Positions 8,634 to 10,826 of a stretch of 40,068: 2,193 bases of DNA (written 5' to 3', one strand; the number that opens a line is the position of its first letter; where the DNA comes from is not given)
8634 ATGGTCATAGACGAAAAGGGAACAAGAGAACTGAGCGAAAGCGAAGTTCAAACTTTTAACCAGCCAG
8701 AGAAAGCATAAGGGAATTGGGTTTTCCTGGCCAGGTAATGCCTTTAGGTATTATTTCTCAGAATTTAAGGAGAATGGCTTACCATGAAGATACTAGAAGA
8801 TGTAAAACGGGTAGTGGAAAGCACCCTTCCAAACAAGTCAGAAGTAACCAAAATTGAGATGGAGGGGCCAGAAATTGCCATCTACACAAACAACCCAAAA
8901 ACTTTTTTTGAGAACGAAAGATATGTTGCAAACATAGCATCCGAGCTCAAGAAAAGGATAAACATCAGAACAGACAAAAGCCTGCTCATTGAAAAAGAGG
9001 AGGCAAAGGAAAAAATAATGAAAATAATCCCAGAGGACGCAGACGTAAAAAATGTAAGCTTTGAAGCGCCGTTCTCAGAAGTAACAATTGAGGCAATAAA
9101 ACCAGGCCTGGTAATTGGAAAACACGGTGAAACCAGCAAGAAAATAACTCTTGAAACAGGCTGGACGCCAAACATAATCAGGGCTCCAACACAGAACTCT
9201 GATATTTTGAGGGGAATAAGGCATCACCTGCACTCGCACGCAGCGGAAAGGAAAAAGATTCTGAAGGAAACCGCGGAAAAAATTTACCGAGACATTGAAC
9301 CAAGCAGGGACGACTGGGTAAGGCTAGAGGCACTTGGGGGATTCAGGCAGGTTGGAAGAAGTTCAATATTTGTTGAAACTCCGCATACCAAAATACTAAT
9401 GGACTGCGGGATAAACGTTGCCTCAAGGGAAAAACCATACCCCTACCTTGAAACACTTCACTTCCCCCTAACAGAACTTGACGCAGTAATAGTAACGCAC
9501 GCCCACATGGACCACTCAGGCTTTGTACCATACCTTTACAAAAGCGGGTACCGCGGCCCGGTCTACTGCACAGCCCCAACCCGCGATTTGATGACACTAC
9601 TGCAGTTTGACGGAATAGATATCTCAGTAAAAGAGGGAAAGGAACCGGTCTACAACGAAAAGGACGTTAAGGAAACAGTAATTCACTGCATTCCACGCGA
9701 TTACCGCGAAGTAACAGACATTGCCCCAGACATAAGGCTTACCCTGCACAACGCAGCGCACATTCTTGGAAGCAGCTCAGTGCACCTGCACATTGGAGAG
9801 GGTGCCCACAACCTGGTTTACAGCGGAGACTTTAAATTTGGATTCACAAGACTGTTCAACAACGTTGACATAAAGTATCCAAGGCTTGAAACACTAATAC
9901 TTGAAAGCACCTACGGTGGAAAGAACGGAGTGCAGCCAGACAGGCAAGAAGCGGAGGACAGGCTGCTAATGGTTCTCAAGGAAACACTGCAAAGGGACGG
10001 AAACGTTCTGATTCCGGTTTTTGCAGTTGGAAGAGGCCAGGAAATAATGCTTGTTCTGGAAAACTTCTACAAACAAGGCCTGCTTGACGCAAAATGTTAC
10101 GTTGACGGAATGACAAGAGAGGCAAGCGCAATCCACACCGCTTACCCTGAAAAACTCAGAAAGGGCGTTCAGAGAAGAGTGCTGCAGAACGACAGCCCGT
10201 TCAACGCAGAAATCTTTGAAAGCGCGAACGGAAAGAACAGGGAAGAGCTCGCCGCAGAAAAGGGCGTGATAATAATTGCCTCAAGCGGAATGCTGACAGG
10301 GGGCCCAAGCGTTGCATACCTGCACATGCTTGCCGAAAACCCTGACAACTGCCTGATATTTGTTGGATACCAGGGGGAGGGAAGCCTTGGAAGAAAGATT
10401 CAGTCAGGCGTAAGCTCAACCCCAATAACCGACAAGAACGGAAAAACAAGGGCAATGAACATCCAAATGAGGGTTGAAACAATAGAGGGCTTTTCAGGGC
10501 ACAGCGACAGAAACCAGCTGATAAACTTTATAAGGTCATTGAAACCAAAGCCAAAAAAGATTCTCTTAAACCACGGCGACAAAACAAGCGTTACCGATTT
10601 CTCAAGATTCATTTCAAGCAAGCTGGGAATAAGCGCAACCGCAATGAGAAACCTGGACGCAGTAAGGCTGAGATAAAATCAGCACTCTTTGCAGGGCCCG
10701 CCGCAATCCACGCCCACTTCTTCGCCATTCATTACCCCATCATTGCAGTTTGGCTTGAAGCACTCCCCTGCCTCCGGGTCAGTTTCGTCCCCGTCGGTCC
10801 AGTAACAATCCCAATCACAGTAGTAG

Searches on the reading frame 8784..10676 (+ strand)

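Call 38: search_protein_families(library=pfam, proteins=[window:8784-10676:+], max_evalue=0.001)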
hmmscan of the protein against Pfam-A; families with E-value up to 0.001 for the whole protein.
window:8784-10676:+ (630 aa): 7 families
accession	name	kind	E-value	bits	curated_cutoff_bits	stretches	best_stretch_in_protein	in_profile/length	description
PF10996.14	Beta-Casp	-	8e-26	91.4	27.7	1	419-539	2-120/120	Beta-Casp domain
PF17214.9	KH_TffA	-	9.2e-24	83.7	22.6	1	2-68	2-68/68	Transcription termination factor FttA, KH domain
PF07521.17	RMMBL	-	1.5e-17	63.7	21.6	1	558-618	2-60/63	Zn-dependent metallo-hydrolase RNA specificity domain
PF00753.33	Lactamase_B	-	3.8e-12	47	22.7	1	191-361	5-161/196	Metallo-beta-lactamase superfamily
PF16661.11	Lactamase_B_6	-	3.7e-09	36.7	27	1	200-351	5-163/193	Metallo-beta-lactamase superfamily domain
PF12706.13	Lactamase_B_2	-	5.4e-09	36.4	27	1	202-351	1-144/200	Beta-lactamase superfamily domain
PF23023.1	Anti-Pycsar_Apyc1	-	7.4e-05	22.8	50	1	197-358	25-175/250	Anti-Pycsar protein Apyc1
